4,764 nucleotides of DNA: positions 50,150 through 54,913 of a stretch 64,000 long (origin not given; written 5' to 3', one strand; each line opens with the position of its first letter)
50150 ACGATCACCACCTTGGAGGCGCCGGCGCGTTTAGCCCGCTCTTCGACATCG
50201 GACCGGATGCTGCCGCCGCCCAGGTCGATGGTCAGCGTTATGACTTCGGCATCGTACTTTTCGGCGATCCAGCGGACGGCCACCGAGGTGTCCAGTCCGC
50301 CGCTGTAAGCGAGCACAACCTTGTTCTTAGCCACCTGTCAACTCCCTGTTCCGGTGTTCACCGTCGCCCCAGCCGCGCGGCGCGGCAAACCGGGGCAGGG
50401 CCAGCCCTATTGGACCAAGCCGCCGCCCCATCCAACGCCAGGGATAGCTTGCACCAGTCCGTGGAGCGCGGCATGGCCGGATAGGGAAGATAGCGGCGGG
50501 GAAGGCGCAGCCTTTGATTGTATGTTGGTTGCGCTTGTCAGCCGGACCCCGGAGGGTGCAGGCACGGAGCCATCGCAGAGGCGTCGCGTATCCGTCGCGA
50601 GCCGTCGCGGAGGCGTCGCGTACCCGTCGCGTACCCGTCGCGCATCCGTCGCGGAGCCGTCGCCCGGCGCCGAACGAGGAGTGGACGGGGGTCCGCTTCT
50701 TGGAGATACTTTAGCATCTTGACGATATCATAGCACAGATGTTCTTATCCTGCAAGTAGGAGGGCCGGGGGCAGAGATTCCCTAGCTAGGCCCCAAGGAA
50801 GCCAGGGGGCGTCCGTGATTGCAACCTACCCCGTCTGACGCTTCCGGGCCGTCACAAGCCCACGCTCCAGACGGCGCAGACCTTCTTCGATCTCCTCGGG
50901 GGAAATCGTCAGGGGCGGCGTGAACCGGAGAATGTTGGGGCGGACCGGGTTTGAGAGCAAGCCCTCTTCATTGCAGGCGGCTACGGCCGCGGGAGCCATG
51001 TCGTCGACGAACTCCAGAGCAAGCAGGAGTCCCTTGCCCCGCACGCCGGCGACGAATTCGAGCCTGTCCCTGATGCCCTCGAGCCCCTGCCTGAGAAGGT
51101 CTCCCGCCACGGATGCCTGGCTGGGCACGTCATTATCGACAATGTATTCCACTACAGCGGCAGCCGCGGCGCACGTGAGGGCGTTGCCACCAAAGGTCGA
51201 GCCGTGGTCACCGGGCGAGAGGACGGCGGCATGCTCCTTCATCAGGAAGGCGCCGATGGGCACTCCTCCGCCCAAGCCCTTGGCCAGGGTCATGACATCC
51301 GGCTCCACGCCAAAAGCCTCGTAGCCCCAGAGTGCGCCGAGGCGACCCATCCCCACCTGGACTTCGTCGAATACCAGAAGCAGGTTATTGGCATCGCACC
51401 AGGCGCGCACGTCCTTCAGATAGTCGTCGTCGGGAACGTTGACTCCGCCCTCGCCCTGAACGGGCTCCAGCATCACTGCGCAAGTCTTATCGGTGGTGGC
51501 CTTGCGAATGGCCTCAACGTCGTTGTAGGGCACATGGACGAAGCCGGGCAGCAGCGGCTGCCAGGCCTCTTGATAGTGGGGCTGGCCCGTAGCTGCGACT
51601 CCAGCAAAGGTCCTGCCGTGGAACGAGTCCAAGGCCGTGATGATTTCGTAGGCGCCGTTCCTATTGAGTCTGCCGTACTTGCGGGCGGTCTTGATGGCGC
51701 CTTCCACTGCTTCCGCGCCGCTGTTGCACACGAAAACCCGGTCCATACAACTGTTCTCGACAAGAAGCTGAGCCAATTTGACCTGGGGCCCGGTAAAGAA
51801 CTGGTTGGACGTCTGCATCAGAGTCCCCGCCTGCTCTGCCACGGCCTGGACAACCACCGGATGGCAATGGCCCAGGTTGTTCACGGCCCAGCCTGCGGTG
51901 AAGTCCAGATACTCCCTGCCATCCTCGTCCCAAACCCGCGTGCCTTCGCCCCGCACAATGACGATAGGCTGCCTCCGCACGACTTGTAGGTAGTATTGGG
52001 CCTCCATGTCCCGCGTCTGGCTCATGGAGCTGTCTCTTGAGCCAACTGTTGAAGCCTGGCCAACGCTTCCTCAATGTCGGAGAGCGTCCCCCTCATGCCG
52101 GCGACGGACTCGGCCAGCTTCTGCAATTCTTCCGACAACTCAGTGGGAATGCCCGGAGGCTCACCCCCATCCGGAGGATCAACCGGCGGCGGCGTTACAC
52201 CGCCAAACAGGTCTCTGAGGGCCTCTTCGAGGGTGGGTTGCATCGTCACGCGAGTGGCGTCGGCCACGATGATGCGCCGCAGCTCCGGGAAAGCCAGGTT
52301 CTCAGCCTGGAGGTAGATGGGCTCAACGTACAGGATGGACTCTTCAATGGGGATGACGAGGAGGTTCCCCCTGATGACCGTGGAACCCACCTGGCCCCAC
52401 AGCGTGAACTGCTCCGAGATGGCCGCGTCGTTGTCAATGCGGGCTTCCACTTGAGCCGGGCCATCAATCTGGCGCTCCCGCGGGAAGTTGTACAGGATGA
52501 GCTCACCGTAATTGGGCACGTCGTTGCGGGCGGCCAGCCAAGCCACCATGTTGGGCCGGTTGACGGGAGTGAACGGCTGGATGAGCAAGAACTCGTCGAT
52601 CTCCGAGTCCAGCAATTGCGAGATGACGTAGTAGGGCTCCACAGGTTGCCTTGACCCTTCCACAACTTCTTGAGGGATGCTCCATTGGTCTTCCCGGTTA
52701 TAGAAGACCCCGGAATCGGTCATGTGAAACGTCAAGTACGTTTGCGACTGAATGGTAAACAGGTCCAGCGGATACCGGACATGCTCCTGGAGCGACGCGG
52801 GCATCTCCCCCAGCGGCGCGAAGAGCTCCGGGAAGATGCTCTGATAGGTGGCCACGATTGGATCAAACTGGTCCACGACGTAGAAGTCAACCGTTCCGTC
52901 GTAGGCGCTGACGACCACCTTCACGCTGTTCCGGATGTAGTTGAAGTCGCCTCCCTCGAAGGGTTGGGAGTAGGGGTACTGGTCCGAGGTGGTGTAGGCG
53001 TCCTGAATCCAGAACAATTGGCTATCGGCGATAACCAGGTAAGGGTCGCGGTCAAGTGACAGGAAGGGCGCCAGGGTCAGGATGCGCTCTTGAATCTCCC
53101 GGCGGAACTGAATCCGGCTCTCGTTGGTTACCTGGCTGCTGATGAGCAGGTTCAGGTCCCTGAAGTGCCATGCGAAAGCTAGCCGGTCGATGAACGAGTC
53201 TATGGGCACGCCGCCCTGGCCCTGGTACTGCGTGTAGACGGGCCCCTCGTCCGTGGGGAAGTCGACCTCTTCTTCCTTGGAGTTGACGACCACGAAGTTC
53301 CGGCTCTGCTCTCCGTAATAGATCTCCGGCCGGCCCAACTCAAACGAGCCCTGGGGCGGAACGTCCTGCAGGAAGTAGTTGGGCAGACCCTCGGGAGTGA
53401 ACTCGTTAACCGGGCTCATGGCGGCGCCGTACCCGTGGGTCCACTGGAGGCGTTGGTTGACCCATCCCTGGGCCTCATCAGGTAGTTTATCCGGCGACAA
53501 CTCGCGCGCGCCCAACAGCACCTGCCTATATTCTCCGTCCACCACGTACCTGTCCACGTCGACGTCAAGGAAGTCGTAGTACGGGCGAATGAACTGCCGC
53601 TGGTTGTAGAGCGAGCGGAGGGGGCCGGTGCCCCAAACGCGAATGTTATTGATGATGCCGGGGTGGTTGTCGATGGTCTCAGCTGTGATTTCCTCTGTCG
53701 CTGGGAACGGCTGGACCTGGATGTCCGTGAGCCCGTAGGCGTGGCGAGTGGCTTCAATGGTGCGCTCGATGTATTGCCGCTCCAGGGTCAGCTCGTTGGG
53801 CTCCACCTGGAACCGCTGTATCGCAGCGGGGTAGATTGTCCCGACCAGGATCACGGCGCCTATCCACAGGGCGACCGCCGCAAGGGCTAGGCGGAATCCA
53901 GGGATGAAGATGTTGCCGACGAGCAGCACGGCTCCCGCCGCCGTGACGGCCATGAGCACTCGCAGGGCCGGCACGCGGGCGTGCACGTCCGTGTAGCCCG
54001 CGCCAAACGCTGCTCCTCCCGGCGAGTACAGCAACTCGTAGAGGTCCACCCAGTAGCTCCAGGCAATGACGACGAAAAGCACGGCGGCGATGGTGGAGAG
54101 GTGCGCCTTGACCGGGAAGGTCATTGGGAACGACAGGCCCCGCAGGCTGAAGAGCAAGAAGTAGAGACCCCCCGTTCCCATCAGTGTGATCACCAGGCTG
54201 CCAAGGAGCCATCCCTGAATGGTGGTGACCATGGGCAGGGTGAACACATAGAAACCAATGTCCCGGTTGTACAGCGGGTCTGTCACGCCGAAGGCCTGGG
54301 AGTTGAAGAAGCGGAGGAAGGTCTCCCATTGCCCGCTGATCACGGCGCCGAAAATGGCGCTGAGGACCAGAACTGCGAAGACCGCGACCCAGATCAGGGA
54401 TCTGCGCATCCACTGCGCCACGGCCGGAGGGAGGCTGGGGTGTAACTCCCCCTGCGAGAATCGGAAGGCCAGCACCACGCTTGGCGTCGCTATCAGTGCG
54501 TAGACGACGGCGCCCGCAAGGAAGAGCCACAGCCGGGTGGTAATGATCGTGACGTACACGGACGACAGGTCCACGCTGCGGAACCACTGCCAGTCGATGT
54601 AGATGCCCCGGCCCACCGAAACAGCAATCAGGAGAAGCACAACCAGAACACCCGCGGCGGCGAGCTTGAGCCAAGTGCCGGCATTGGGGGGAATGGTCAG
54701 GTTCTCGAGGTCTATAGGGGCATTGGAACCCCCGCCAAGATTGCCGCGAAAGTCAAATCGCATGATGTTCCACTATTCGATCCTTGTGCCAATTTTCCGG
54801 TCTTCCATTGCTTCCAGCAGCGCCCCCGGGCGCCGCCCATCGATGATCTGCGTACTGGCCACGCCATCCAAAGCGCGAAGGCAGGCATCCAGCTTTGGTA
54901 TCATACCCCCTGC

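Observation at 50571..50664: Nine-unit 11-bp periodic repeat inside the argG leader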

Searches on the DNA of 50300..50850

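Call 21: search_rna_families(source=window, start=50300, end=50850, threshold=evalue, max_evalue=10)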
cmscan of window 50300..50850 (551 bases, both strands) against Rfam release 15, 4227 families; matches with E-value up to 10: 3.
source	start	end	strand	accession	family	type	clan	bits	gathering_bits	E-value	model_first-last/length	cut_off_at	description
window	50352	50429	-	RF02935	che1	Gene; sRNA;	-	15.9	54.1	6.8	1-91/91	no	che1 RNA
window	50383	50534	-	RF00081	ArcZ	Gene; sRNA;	-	12.4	66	7.2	1-106/106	no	ArcZ RNA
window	50379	50428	-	RF00223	IRES_Bip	Cis-reg; IRES;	-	9.2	40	1.4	63-112/263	no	bip internal ribosome entry site (IRES)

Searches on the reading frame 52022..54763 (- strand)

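Call 5: search_protein_families(library=ncbifam, proteins=[window:52022-54763:-])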
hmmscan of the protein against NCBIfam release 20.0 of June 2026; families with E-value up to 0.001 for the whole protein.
window:52022-54763:- (913 aa): 3 families
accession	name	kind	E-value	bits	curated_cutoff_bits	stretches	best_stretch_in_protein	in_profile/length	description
NF002707.0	PRK02509.1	equivalog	1.9e-257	856.9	949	1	121-854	190-964/983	hypothetical protein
NF000825.0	PRK00068.1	subfamily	9.1e-244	811.6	995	1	37-855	20-890/973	hypothetical protein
NF009097.0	PRK12438.1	subfamily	5.2e-145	484.8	1254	1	34-858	20-900/991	hypothetical protein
